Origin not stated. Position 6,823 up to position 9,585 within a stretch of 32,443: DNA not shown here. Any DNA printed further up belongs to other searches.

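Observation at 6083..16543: Orphan VirB/Trb/Tra-like type IV secretion operon with no coupling protein, relaxase, VirB11 or mobility genes, sitting among housekeeping genes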

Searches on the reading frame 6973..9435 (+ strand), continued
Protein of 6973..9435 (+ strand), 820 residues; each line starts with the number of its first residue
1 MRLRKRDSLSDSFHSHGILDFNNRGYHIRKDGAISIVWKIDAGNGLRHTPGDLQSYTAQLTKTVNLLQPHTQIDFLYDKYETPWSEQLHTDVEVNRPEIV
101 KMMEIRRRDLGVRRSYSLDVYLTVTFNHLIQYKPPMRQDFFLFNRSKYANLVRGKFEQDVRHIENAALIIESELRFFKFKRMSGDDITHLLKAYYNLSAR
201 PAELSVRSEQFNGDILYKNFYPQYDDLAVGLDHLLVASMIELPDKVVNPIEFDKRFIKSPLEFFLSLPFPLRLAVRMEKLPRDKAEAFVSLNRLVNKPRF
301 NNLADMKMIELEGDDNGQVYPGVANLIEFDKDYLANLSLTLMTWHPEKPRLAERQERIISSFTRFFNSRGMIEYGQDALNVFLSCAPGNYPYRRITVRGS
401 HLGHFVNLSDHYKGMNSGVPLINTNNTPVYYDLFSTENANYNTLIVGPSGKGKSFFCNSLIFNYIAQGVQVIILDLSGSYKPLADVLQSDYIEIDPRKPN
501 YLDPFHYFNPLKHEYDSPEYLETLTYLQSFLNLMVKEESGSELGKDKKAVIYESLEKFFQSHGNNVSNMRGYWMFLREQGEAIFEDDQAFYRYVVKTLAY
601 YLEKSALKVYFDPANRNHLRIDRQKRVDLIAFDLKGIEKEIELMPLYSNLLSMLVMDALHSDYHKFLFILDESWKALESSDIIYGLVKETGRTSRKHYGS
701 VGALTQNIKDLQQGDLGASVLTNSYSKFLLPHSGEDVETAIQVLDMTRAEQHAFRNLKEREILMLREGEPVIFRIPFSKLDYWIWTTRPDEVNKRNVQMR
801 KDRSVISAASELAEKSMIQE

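Call 17: find_encoding_contigs(protein=P0002, flank=10000, max_places=3)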
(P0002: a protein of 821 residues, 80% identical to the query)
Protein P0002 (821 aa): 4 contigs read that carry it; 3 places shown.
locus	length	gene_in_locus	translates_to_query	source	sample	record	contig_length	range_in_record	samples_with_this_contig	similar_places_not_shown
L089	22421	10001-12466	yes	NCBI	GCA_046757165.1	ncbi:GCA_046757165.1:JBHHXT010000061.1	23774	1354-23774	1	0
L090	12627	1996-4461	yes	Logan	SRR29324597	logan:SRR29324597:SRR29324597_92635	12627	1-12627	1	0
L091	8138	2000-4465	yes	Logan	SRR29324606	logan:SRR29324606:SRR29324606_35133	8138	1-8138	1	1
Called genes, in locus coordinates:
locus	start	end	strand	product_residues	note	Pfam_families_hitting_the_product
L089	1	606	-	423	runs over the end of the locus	PF02401:LYTB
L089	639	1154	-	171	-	PF02590:SPOUT_MTase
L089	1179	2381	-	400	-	PF05626:DUF790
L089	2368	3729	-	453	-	PF18458:XPB_DRD, PF00270:DEAD, PF04851:ResIII, PF16203:ERCC3_RAD25_C, PF00271:Helicase_C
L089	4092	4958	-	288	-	PF00165:HTH_AraC, PF12833:HTH_18, PF01035:DNA_binding_1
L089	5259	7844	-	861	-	PF00246:Peptidase_M14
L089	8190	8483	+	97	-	-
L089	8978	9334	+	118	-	-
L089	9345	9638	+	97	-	-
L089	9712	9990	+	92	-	-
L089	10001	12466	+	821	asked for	PF01935:DUF87 (weak), PF12846:AAA_10, PF19044:P-loop_TraG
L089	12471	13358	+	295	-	-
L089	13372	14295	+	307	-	PF04610:TrbL (weak)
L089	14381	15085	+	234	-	-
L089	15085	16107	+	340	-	PF12508:Transposon_TraM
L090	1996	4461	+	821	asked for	PF01935:DUF87 (weak), PF12846:AAA_10, PF19044:P-loop_TraG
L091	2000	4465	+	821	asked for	PF01935:DUF87 (weak), PF12846:AAA_10, PF19044:P-loop_TraG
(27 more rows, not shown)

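Call 20: search_protein_families(library=pfam, proteins=[L087:798-2762:+, L087:2759-3136:+, L087:3146-3715:+, L087:3830-4369:+, L087:5792-6394:-, L087:6378-7367:-, L087:7839-8306:+, L087:8284-8976:-, L087:12427-13284:+, L087:17149-18318:+], max_evalue=0.1)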
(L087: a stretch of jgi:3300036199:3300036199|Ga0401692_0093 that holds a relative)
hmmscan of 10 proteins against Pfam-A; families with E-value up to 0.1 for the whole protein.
L087:798-2762:+ (654 aa): 2 families
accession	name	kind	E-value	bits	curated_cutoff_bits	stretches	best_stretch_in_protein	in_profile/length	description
PF13538.12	UvrD_C_2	-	7.2e-05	23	27.4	1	240-283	3-51/52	UvrD-like helicase C-terminal domain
PF01443.25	Viral_helicase1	-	0.044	14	21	0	233-285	178-228/228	Viral superfamily 1 RNA helicase core domain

L087:2759-3136:+ (125 aa): 0 families

L087:3146-3715:+ (189 aa): 0 families

L087:3830-4369:+ (179 aa): 0 families

L087:5792-6394:- (200 aa): 0 families

L087:6378-7367:- (329 aa): 1 family
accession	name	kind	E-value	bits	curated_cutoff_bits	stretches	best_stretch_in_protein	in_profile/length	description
PF03008.20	DUF234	-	0.049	14.5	22.5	0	81-133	5-60/100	Archaea bacterial proteins of unknown function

L087:7839-8306:+ (155 aa): 0 families

L087:8284-8976:- (230 aa): 2 families
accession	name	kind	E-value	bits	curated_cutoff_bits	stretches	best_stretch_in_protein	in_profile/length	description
PF13443.12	HTH_26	-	3.7e-05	24.3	22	1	10-59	3-54/63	Cro/C1-type HTH DNA-binding domain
PF09265.15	Cytokin-bind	-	0.01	15.7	23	1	100-209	12-118/281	Cytokinin dehydrogenase 1, FAD and cytokinin binding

L087:12427-13284:+ (285 aa): 2 families
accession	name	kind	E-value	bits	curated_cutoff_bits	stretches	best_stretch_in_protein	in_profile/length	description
PF15019.11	C9orf72-like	-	9e-05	22.7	27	1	206-276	56-126/230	C9orf72-like protein family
PF09279.17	EF-hand_like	-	0.029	15.3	21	1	182-259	12-81/86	Phosphoinositide-specific phospholipase C, efhand-like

L087:17149-18318:+ (389 aa): 1 family
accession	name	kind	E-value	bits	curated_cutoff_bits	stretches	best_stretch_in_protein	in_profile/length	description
PF21552.3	TFC3_eWH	-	0.098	13.2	27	0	84-154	15-85/91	Transcription factor tau 138 kDa subunit, extended winged helix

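Call 21: search_protein_families(library=phrogs, proteins=[L087:798-2762:+, L087:2759-3136:+, L087:3146-3715:+, L087:3830-4369:+, L087:5792-6394:-, L087:6378-7367:-, L087:7839-8306:+, L087:8284-8976:-], max_evalue=0.01)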
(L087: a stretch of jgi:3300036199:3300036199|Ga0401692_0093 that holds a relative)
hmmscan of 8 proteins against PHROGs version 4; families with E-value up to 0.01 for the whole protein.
L087:798-2762:+ (654 aa): 1 family
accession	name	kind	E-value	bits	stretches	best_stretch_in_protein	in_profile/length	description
phrog_325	-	DNA, RNA and nucleotide metabolism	8.9e-17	61.6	1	32-290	681-873/986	Dda-like helicase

L087:2759-3136:+ (125 aa): 0 families

L087:3146-3715:+ (189 aa): 0 families

L087:3830-4369:+ (179 aa): 0 families

L087:5792-6394:- (200 aa): 0 families

L087:6378-7367:- (329 aa): 0 families

L087:7839-8306:+ (155 aa): 0 families

L087:8284-8976:- (230 aa): 5 families
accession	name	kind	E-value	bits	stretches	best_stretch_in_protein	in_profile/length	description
phrog_8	-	transcription regulation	9.2e-09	36.2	1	2-112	74-172/346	transcriptional regulator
phrog_9710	-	unknown function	3.8e-05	24.7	1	7-64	16-77/95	-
phrog_3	-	transcription regulation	5.1e-05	24.2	1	6-131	90-212/430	transcriptional repressor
phrog_4583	-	transcription regulation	8.4e-05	23.5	1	2-60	8-67/81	transcriptional repressor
phrog_4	-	transcription regulation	0.00025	21.1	1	11-70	143-199/400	transcriptional repressor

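Call 29: search_protein_families(library=ncbifam, proteins=[L019:8327-8671:+, L019:8684-8998:+, L019:11513-12196:+, L019:12210-12824:+, L019:12830-13471:+, L019:13475-14686:+, L019:14699-15319:+, L019:15581-16870:+, L019:16882-17745:+, L019:17761-18915:+], max_evalue=0.001)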
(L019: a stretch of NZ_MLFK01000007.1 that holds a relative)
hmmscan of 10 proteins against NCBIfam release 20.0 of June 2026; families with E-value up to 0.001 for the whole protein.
L019:8327-8671:+ (114 aa): 0 families

L019:8684-8998:+ (104 aa): 0 families

L019:11513-12196:+ (227 aa): 0 families

L019:12210-12824:+ (204 aa): 0 families

L019:12830-13471:+ (213 aa): 0 families

L019:13475-14686:+ (403 aa): 1 family
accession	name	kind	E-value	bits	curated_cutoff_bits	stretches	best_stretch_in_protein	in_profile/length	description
TIGR03782.1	Bac_Flav_CT_J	equivalog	2.2e-143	477.1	289.95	1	31-367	1-323/323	conjugative transposon protein TraJ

L019:14699-15319:+ (206 aa): 1 family
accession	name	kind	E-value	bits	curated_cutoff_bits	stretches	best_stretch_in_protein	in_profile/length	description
TIGR03781.1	Bac_Flav_CT_K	equivalog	1.8e-74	249.7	152.45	1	5-202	1-199/202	conjugative transposon protein TraK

L019:15581-16870:+ (429 aa): 1 family
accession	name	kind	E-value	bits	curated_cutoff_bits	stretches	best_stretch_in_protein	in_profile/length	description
TIGR03779.1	Bac_Flav_CT_M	equivalog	1.8e-129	432.6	172.45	1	11-423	2-410/410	conjugative transposon protein TraM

L019:16882-17745:+ (287 aa): 1 family
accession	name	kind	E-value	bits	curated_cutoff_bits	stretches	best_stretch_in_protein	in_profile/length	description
TIGR03780.1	Bac_Flav_CT_N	equivalog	6.1e-100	334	164.1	1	1-277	1-283/285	conjugative transposon protein TraN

L019:17761-18915:+ (384 aa): 0 families

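Call 36: find_related_loci(query=A1, collection=metagenome_contigs, flank=10000)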
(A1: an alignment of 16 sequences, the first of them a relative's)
Query A1 (820 aa) in metagenome_contigs; peptide patterns used: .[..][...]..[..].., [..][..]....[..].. (x = any residue, [..] = any of these).
600 stretches matched a pattern (row limit reached: there are more); 4 encode a relative of the query (tblastn E <= 1e-3); 4 distinct loci.
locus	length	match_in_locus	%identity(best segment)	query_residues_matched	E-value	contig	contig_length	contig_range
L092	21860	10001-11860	21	156-762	8e-14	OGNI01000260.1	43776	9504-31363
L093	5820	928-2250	23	354-774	3e-13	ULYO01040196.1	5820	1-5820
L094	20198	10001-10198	33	440-505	2e-8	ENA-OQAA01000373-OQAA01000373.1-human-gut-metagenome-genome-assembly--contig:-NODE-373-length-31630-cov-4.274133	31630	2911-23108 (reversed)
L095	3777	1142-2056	21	442-775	3e-8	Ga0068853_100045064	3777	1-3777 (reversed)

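Call 37: find_encoding_contigs(protein=P0010, flank=10000, max_places=2)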
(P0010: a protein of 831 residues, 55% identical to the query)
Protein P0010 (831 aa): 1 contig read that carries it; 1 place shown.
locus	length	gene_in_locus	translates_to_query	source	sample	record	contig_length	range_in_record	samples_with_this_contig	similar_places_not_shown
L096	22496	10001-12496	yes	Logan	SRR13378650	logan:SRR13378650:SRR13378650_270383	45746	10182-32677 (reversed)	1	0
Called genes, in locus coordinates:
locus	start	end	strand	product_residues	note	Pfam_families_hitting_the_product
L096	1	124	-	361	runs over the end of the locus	PF10555:MraY_sig1 (weak), PF00953:Glycos_transf_4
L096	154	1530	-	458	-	PF01225:Mur_ligase, PF08245:Mur_ligase_M, PF02875:Mur_ligase_C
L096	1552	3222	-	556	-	PF03717:PBP_dimer, PF00905:Transpeptidase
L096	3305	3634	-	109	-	PF04977:DivIC (weak)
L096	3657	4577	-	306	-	PF01795:Methyltransf_5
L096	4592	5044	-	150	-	PF02381:MraZ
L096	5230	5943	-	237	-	PF12146:Hydrolase_4 (faint), PF20408:Abhydrolase_11, PF01738:DLH (faint), PF12695:Abhydrolase_5 (weak)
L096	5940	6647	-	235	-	PF01904:DUF72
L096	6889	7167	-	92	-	-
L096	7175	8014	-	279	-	PF10604:Polyketide_cyc2 (weak), PF08327:AHSA1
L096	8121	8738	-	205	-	PF01022:HTH_5 (weak), PF12840:HTH_20, PF13412:HTH_24 (faint), PF01978:TrmB (weak), PF12802:MarR_2 (weak)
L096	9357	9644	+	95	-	-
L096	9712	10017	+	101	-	PF12459:DltX (faint)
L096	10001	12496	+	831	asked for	PF01935:DUF87, PF10412:TrwB_AAD_bind (faint), PF12846:AAA_10 (faint), PF19044:P-loop_TraG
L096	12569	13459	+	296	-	-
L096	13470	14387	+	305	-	PF04610:TrbL (weak)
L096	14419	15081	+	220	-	-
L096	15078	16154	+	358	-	PF12508:Transposon_TraM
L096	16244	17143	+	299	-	-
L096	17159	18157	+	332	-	-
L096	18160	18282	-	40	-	-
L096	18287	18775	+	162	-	-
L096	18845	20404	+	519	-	-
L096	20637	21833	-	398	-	-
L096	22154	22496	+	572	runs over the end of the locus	PF02734:Dak2, PF21645:FakA-like_M, PF02645:DegV, PF13684:FakA-like_C (weak)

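Call 38: find_encoding_contigs(protein=P0017, flank=10000, max_places=3)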
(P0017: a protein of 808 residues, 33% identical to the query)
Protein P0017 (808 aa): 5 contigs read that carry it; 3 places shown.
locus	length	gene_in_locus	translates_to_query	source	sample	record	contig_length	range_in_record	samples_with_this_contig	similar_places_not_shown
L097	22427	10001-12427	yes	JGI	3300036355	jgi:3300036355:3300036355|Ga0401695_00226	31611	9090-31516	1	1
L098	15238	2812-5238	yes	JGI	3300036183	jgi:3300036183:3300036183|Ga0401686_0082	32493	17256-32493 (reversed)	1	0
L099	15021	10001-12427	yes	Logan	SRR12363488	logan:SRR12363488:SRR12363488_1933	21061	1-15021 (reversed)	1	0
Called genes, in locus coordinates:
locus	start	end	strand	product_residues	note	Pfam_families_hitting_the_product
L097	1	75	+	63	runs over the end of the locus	-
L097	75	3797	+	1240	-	PF08751:TrwC, PF13245:AAA_19, PF13604:AAA_30, PF01443:Viral_helicase1 (faint), PF22232:TraI_hel_assoc_N, PF13538:UvrD_C_2 (weak)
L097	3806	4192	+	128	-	-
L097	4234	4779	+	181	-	-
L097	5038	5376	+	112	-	PF01381:HTH_3, PF12844:HTH_19 (weak)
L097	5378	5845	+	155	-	-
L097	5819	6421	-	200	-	-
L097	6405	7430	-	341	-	-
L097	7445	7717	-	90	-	-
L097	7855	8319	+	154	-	-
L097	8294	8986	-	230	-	-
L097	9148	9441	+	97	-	-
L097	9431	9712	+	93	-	PF04956:TrbC (weak)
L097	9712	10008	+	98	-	-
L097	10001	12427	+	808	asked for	PF10412:TrwB_AAD_bind (faint), PF19044:P-loop_TraG, PF01935:DUF87 (weak), PF12846:AAA_10 (weak)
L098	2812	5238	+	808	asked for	PF10412:TrwB_AAD_bind (faint), PF19044:P-loop_TraG, PF01935:DUF87 (weak), PF12846:AAA_10 (weak)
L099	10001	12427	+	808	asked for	PF10412:TrwB_AAD_bind (faint), PF19044:P-loop_TraG, PF01935:DUF87 (weak), PF12846:AAA_10 (weak)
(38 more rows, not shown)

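Call 45: search_protein_families(library=pfam, alignment_id=A4, max_evalue=0.00001)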
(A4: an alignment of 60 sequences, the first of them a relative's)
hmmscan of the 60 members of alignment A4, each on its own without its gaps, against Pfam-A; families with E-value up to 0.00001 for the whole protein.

A. member 1, L004:3-1730:+ (575 aa): 3 families
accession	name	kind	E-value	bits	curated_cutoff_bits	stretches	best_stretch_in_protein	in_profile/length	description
PF02534.20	T4SS-DNA_transf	-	8e-23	81.4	20.1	1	209-512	100-424/468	Type IV secretory system Conjugative DNA transfer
PF10412.15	TrwB_AAD_bind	-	1.1e-22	80.9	20.5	1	247-523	99-378/387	Type IV secretion-system coupling protein DNA-binding domain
PF12696.13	TraG-D_C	-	1e-16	61.5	22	1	401-512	4-125/126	TraM recognition site of TraD and TraG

B. families by the number of members that match (of 60 scanned): 76 families (the first 25 are shown)
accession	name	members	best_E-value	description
PF02534.20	T4SS-DNA_transf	11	4.2e-23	Type IV secretory system Conjugative DNA transfer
PF10412.15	TrwB_AAD_bind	11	1.1e-22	Type IV secretion-system coupling protein DNA-binding domain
PF12696.13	TraG-D_C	11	8.5e-18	TraM recognition site of TraD and TraG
PF14293.11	YWFCY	7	5.1e-50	YWFCY protein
PF03432.20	Relaxase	5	1.1e-26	MobA/VirD2-like, nuclease domain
PF13424.12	TPR_12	3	1.6e-11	Tetratricopeptide repeat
PF12833.13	HTH_18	3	4e-09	Helix-turn-helix domain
PF07719.23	TPR_2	3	2.2e-07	Tetratricopeptide repeat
PF00155.27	Aminotran_1_2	2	1.2e-53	Aminotransferase class I and II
PF02518.31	HATPase_c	2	5.5e-29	Histidine kinase-, DNA gyrase B-, and HSP90-like ATPase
PF07669.17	Eco57I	2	2e-17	Eco57I restriction-modification methylase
PF00271.37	Helicase_C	2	1.4e-11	Helicase conserved C-terminal domain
PF01212.27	Beta_elim_lyase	2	3.4e-06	Beta-eliminating lyase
PF09820.16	AAA-ATPase_like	1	1.5e-56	Predicted AAA-ATPase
PF19994.4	GASH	1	6.8e-56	GTPase-associated system helical domain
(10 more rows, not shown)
